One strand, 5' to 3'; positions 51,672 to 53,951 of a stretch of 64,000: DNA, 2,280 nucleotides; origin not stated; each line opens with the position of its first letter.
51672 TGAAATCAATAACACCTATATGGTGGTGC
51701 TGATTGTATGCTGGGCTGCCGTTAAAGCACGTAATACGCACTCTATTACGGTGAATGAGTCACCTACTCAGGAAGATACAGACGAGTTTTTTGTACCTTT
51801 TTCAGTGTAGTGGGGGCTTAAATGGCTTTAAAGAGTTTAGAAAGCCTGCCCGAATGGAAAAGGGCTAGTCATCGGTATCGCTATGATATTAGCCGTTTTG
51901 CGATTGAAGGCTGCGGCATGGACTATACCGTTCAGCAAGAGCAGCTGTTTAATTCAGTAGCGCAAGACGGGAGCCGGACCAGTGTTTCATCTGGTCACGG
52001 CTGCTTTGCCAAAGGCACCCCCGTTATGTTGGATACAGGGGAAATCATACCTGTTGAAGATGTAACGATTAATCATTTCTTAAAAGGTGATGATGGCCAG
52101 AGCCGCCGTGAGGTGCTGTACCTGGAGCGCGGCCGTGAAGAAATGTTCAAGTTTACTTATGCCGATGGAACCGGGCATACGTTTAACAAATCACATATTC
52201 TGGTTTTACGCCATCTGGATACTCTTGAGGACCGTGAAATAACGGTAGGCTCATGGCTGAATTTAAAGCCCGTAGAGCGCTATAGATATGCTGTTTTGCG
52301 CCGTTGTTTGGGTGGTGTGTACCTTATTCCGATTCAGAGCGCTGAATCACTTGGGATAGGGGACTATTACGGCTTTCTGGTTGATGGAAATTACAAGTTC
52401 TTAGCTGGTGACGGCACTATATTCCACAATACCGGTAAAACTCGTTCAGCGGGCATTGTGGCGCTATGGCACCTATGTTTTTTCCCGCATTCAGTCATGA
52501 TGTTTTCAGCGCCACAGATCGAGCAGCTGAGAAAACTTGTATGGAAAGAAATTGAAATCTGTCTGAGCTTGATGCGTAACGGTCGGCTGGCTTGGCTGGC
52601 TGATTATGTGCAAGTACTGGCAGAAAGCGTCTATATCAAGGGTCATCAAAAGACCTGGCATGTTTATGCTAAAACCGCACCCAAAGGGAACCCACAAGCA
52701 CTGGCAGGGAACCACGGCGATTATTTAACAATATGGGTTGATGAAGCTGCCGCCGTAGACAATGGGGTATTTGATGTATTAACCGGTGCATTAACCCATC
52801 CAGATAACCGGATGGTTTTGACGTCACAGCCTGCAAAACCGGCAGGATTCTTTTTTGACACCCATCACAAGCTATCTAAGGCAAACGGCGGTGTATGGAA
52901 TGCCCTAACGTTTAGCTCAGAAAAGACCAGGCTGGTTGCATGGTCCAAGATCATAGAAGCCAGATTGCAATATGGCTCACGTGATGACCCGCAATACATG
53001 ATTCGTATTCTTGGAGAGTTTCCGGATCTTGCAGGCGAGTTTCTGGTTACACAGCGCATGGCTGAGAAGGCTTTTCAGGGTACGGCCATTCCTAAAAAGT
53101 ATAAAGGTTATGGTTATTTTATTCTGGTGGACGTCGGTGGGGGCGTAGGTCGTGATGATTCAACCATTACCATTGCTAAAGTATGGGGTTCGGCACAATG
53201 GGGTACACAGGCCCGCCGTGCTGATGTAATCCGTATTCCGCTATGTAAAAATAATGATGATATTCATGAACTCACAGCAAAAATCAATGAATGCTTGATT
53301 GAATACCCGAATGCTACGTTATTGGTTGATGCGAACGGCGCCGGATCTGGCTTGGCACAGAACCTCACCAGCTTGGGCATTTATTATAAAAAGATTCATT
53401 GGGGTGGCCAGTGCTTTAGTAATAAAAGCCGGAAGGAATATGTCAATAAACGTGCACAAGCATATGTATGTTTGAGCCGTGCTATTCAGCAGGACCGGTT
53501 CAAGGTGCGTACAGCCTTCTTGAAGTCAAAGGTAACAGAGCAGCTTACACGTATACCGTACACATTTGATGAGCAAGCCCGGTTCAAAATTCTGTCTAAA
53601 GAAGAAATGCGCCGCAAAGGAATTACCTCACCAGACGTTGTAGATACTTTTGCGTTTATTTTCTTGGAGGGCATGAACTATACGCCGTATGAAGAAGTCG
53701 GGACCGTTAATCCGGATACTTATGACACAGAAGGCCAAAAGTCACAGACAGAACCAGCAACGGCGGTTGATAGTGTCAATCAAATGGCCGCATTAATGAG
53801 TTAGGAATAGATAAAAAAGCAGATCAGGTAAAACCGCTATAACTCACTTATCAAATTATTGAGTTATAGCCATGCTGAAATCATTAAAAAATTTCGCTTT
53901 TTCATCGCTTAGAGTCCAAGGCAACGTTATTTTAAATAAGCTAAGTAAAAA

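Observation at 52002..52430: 143-aa mini-intein inserted exactly in the Walker A P-loop of the large terminase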

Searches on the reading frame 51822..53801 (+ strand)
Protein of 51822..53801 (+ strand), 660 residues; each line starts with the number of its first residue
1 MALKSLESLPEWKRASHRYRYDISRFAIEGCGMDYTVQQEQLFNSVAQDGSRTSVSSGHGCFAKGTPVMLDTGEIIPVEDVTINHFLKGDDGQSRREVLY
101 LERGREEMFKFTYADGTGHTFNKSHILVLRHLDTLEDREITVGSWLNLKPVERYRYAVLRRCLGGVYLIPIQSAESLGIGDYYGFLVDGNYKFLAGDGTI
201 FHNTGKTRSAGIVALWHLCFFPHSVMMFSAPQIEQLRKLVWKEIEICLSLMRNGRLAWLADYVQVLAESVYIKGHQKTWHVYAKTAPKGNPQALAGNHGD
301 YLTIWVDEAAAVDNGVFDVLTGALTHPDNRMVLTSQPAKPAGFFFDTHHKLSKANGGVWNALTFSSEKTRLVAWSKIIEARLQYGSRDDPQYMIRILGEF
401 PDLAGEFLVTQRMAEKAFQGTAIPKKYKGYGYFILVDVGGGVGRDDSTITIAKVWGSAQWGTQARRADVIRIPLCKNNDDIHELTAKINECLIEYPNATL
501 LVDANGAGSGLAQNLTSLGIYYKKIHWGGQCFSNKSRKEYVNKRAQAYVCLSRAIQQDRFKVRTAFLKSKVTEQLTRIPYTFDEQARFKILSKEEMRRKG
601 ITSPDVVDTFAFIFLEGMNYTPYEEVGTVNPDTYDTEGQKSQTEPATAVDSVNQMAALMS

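Call 3: search_protein_families(library=pfam, proteins=[window:51822-53801:+], max_evalue=1)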
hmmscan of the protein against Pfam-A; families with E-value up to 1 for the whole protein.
window:51822-53801:+ (660 aa): 3 families
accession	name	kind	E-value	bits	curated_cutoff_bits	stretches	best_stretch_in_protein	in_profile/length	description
PF05203.21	Hom_end_hint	-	2.7e-10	41.1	32.1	1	61-131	1-79/228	Hom_end-associated Hint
PF03237.21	Terminase_6N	-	0.045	13.8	22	1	205-315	9-111/215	Terminase large subunit, T4likevirus-type, N-terminal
PF04466.19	Terminase_3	-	0.18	11.8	23.2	1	294-346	93-146/201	Phage terminase large subunit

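Call 4: search_protein_families(library=ncbifam, proteins=[window:51822-53801:+], max_evalue=1)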
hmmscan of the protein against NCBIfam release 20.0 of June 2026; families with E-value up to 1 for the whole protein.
window:51822-53801:+ (660 aa): 0 families

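Call 6: find_homologous_proteins(query=window:51822-53801:+, max_evalue=0.001)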
Query window:51822-53801:+ (660 aa): 298 proteins with E <= 0.001 among 8000 candidates; the best 120 are listed.
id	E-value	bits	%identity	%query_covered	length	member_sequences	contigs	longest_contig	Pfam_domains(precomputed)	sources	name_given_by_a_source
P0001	0.0e+0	1536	100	100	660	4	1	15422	PF05203.22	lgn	-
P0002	0.0e+0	1275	83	100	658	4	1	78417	PF05203.22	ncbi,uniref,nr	ncbi:Hint domain-containing homing endonuclease [Acinetobacter indicus]|uniref:Hint domain-containin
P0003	0.0e+0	1209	79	100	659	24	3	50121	PF05203.22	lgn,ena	-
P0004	0.0e+0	1186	76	100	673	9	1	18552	PF05203.22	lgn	-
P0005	0.0e+0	1176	76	100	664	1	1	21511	PF05203.22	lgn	-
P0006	0.0e+0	1176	76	100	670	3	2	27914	PF05203.22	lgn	-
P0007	0.0e+0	1167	77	100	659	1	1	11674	PF05203.22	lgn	-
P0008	0.0e+0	1166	76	100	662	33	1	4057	PF05203.22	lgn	-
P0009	0.0e+0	1164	75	100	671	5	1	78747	PF05203.22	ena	-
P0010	0.0e+0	1162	75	100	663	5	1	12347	PF05203.22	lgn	-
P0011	0.0e+0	1157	75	100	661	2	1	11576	PF05203.22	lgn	-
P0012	0.0e+0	1155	75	100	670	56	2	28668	PF05203.22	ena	-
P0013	0.0e+0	1153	74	100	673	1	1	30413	PF05203.22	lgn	-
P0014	0.0e+0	1144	75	100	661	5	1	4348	PF05203.22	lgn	-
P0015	0.0e+0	1137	73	100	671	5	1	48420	PF05203.22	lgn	-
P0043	2.4e-232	791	59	68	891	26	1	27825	PF05204.20,PF05203.22,PF14528.12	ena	-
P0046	3.3e-230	784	58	73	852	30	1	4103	PF05204.20,PF05203.22,PF14528.12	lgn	-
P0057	4.9e-228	777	56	73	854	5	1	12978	PF05203.22,PF14528.12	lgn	-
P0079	2.5e-225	768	56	74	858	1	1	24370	PF05204.20,PF05203.22,PF14528.12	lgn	-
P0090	1.5e-218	746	57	70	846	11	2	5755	PF05203.22,PF14528.12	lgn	-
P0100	9.5e-206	703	63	69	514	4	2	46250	-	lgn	-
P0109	1.4e-200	686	54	68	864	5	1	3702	PF05204.20,PF05203.22,PF14528.12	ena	-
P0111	9.9e-200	683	51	76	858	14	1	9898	PF05204.20,PF05203.22,PF14528.12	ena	-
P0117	1.6e-195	669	50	70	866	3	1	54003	PF05203.22,PF14528.12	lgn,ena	-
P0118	2.2e-195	669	50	70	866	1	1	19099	PF05203.22,PF14528.12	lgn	-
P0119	4.2e-195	668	50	70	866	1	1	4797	PF05203.22,PF14528.12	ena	-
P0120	6.2e-195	667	50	70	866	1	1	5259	PF05203.22,PF14528.12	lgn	-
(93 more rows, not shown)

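Call 7: search_dna_similar(query=window:51822-53801:+, collection=phages, mode=protein, max_rows=30)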
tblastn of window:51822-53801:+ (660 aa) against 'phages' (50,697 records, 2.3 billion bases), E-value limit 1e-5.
Records with a match: 197; places in all: 200; records where one place covers at least 80% of the query: 1.
Best place of each record, by identity: <60% 197.
By first word of the organism name: Salmonella 54; Clostridium 18; Escherichia 17; Klebsiella 17; Arthrobacter 13; Vibrio 12; Caudoviricetes 8; Ruegeria 8; Pseudomonas 6; Liberibacter 6; and 22 more.
By host as written in the record: - 22; Arthrobacter sp. ATCC 21022 13; Klebsiella pneumoniae 12; Escherichia coli 9; Salmonella enterica subsp. enterica serovar Enteritidis 9; Ruegeria pomeroyi DSS-3 8; Salmonella enterica 7; Clostridium perfringens 7; and 73 more.
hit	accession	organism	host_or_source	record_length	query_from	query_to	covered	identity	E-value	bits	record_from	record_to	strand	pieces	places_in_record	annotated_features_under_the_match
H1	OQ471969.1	Acinetobacter phage vB_AbaM_ABMM1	Acinetobacter baumannii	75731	1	649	98%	53.9%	0e+0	684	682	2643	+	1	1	terminase large subunit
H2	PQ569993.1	Xanthomonas phage Rb1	Xanthomonas campestris pv. campestris ...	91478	151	627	72%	34.6%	4e-76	271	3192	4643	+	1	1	large terminase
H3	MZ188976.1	Cronobacter phage JK004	Cronobacter sakazakii ATCC 29544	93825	202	629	65%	35.0%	5e-57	215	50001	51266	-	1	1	hypothetical protein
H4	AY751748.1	Enterobacteria phage phiW39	-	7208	202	629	65%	34.9%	2e-58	219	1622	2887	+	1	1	pacB: DNA pacase B subunit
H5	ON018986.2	Escherichia phage JL22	Escherichia coli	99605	202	629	65%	34.9%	2e-58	219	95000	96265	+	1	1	pacB: terminase large subunit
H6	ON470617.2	Escherichia phage vB_EcoM-813R1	Escherichia coli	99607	202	629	65%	34.9%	2e-58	219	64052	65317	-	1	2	terminase large subunit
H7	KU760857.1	Salmonella phage SJ46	Salmonella enterica subsp. enterica ...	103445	202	629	65%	34.9%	2e-58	219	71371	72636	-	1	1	putative large terminase protein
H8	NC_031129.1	Salmonella phage SJ46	Salmonella enterica subsp. enterica ...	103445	202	629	65%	34.9%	2e-58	219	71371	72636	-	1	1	putative large terminase protein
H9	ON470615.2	Escherichia phage vB_EcoM-673R5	Escherichia coli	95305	202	629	65%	34.9%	2e-58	219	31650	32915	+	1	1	hypothetical protein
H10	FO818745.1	Escherichia phage RCS47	Escherichia coli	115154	202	629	65%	34.9%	2e-58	219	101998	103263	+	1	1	pacB: terminase B protein PacB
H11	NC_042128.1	Escherichia phage RCS47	Escherichia coli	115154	202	629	65%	34.9%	2e-58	219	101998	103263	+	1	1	pacB: terminase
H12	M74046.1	Escherichia phage P1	-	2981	202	629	65%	34.3%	1e-57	215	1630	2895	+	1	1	pacB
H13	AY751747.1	Enterobacteria phage P7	-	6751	202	629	65%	34.3%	4e-57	215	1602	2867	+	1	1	immC region | pacB: PacB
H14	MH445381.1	Escherichia phage P1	Escherichia coli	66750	202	629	65%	34.3%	5e-57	215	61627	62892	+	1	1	terminase large subunit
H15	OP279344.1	Escherichia phage P1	Escherichia coli strain MG1655 Z1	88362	202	629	65%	34.3%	5e-57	215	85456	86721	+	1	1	pacB: PacB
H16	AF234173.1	Escherichia phage P1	-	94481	202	629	65%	34.3%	5e-57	215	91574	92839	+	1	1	99 pct identical (3 gaps) to fragment of P1 sequence deposited as ... | pacB: PacB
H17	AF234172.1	Escherichia phage P1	-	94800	202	629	65%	34.3%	5e-57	215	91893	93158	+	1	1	99 pct identical (3 gaps) to fragment of P1 sequence deposited as ... | pacB: PacB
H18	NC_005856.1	Escherichia phage P1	Escherichia coli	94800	202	629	65%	34.3%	5e-57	215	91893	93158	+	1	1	99 pct identical (3 gaps) to fragment of P1 sequence deposited as ... | pacB: terminase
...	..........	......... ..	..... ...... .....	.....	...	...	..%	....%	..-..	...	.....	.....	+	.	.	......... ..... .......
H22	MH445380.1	Escherichia phage P1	Escherichia coli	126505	202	629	65%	34.3%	5e-57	215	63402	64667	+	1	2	terminase large subunit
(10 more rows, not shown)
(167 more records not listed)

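Call 11: get_annotated_region(hit=H1, flank=6000)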
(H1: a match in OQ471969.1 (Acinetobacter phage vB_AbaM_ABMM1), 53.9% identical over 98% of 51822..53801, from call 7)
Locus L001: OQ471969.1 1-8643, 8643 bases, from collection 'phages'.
description: Acinetobacter phage vB_AbaM_ABMM1, complete genome.
organism: Acinetobacter phage vB_AbaM_ABMM1 (NCBI taxid 3032412)
taxonomy: Viruses; Duplodnaviria; Heunggongvirae; Uroviricota; Caudoviricetes
host: Acinetobacter baumannii; source: -; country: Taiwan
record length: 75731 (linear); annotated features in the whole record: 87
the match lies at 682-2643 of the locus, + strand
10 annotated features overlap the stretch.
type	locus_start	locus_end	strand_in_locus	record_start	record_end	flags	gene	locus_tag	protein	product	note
repeat_region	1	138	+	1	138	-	-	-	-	-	-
CDS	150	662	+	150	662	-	-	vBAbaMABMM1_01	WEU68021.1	hypothetical protein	-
CDS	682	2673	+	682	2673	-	-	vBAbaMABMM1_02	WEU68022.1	terminase large subunit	-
CDS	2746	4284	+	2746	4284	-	-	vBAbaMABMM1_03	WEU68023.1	tail-collar fiber protein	-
CDS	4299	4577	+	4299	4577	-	-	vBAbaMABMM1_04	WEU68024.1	baseplate wedge subunit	-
CDS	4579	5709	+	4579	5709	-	-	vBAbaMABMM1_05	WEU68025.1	tail protein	-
CDS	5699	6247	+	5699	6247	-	-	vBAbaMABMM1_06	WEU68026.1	hypothetical protein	-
CDS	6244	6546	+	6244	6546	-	-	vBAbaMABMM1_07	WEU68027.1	hypothetical protein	-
CDS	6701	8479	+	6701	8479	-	-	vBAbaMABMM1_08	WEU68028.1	head vertex protein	-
CDS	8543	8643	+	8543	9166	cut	-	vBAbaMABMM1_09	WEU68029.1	hypothetical protein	-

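Call 22: find_encoding_contigs(protein=P0002, flank=6000, max_places=3)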
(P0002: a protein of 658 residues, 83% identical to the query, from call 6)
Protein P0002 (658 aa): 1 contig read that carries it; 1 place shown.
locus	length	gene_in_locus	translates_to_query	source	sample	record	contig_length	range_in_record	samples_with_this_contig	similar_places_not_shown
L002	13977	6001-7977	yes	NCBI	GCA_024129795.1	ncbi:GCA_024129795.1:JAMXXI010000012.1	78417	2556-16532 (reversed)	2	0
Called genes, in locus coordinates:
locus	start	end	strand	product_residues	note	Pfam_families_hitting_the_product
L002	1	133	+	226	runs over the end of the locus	-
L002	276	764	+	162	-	-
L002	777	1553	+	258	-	-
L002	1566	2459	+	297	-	PF06319:MmcB-like (weak)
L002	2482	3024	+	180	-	-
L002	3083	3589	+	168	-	-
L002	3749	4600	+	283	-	-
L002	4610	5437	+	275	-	-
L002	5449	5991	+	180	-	-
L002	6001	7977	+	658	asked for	PF05203:Hom_end_hint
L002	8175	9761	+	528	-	PF21939:Gp10_C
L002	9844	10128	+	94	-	-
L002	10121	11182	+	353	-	-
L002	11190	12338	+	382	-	-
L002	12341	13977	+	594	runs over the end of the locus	PF05658:YadA_head (weak), PF13884:Peptidase_S74 (faint)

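Call 23: find_encoding_contigs(protein=P0003, flank=6000, max_places=3)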
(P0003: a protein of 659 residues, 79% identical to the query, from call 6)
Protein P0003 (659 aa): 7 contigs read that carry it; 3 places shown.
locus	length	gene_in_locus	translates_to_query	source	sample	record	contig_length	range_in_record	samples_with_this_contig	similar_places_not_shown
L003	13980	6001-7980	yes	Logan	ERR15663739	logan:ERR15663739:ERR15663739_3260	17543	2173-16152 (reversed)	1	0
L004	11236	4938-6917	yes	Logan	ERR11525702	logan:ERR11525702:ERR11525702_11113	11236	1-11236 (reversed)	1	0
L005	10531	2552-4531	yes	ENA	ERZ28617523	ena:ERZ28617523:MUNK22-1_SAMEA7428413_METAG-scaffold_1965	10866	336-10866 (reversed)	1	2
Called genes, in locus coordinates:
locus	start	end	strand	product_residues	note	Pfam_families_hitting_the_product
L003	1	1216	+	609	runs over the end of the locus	PF20661:SutA-RBD (weak)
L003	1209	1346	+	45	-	-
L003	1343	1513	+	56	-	-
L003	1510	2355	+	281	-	PF02086:MethyltransfD12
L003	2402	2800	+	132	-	-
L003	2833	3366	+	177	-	-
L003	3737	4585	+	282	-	-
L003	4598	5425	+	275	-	-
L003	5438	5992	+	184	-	-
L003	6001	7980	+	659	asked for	PF05203:Hom_end_hint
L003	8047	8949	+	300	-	-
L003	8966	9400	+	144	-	-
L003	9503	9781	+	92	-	-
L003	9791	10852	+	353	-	-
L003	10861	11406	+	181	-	-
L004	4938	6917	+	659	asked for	PF05203:Hom_end_hint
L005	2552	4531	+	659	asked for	PF05203:Hom_end_hint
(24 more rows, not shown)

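Call 38: search_protein_families(library=phrogs, proteins=[window:51822-53801:+], max_evalue=0.001)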
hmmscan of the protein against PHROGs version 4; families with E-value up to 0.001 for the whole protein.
window:51822-53801:+ (660 aa): 4 families
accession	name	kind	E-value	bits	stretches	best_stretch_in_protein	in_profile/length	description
phrog_34449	-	unknown function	1e-68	232.4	1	1-235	1-241/241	-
phrog_5902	-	unknown function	1.8e-53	183.1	2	202-488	58-328/359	-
phrog_2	-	head and packaging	2.3e-34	120.3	1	203-620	287-598/807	terminase large subunit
phrog_20197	-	unknown function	4.7e-16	60.1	1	4-61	3-60/158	-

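Call 63: find_encoding_contigs(protein=P0100, flank=4000, max_places=1)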
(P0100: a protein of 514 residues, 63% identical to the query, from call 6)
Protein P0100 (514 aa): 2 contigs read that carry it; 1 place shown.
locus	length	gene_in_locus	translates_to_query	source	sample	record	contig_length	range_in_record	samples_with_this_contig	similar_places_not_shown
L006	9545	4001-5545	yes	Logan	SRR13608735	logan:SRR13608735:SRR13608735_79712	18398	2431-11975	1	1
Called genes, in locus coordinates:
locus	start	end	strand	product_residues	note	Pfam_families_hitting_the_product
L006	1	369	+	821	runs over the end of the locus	PF13488:Gly-zipper_Omp (weak)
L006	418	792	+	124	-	PF14485:DUF4431 (weak)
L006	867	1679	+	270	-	-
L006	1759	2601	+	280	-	-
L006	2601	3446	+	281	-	-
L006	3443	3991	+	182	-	-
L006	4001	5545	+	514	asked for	-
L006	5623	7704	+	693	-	PF05268:GP38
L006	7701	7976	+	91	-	-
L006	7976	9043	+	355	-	-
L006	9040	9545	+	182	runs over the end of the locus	-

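Call 64: find_encoding_contigs(protein=P0117, flank=4000, max_places=1)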
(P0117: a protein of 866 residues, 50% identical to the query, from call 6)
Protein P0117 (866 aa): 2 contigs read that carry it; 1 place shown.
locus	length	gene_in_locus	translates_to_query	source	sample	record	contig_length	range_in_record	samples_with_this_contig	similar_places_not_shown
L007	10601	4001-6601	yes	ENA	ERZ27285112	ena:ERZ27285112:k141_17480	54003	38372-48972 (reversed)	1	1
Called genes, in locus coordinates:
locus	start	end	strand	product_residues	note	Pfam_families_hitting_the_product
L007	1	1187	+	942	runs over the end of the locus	PF05257:CHAP (weak), PF18013:Phage_lysozyme2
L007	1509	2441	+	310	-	-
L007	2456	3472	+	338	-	-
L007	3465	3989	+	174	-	-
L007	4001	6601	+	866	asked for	PF05203:Hom_end_hint, PF14528:LAGLIDADG_3 (weak)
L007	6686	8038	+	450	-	PF21939:Gp10_C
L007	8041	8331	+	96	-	-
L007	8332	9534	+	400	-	-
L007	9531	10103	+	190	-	-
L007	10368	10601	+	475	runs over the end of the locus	-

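Call 73: find_related_loci(query=A1, collection=genome_contigs, flank=1500)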
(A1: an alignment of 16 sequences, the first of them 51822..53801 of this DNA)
Query A1 (660 aa) in genome_contigs; peptide patterns used: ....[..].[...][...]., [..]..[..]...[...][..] (x = any residue, [..] = any of these).
548 stretches matched a pattern; 32 encode a relative of the query (tblastn E <= 1e-3); 32 distinct loci.
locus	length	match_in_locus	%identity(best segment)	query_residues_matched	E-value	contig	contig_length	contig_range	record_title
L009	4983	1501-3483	73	1-660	0e+0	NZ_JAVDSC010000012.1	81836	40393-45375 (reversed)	Acinetobacter lwoffii strain BE44 Ga0454490_12, whole genome shotgun sequence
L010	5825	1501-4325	69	1-659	0e+0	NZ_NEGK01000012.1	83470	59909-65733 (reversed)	Acinetobacter sp. ANC 3813 Contig12, whole genome shotgun sequence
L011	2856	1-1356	79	211-660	0e+0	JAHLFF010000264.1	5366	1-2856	MAG: Candidatus Acinetobacter avistercoris isolate 5402 B6M76__C96037_L5366, whole genome shotgun sequence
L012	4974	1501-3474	53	1-656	0e+0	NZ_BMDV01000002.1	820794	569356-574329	Acinetobacter modestus strain CCM 8639 sequence02, whole genome shotgun sequence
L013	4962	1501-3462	54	1-649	0e+0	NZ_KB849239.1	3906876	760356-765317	Acinetobacter nosocomialis NIPH 2119 acLsg-supercont-complete, whole genome shotgun sequence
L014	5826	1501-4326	54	1-642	0e+0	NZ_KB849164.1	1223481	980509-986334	Acinetobacter bohemicus ANC 3994 acLZV-supercont1.10, whole genome shotgun sequence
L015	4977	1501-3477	53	1-656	0e+0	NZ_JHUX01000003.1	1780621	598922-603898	Alkanindiges illinoisensis DSM 15370 Q337DRAFT_scaffold00001.1_C, whole genome shotgun sequence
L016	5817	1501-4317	54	1-642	0e+0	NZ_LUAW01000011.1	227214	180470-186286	Acinetobacter pragensis strain ANC 4149 Contig19, whole genome shotgun sequence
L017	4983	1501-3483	52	1-659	0e+0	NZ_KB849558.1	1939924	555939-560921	Acinetobacter venetianus RAG-1 = CIP 110063 acLse-supercont1.3, whole genome shotgun sequence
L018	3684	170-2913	51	1-635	0e+0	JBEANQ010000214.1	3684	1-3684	MAG: Pseudomonadota bacterium isolate marshallgulch_2019_sw_WHONDRS-S19S_0035_A_bin.6 scaffold_0002142, whole genome sho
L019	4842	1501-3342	53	45-656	0e+0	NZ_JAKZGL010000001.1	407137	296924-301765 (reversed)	Acinetobacter sp. NIPH 2699 contig00001, whole genome shotgun sequence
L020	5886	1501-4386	54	1-642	0e+0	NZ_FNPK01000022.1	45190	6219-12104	Acinetobacter kyonggiensis strain ANC 5109, whole genome shotgun sequence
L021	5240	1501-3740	54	1-642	0e+0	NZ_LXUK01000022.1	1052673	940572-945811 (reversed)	Acinetobacter sp. Ac_5812 contig_3, whole genome shotgun sequence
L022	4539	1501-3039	57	3-655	0e+0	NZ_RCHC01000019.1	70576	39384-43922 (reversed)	Acinetobacter chengduensis strain WCHAc060005 19, whole genome shotgun sequence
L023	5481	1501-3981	56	1-625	0e+0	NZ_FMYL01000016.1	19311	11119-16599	Acinetobacter boissieri strain ANC 4422, whole genome shotgun sequence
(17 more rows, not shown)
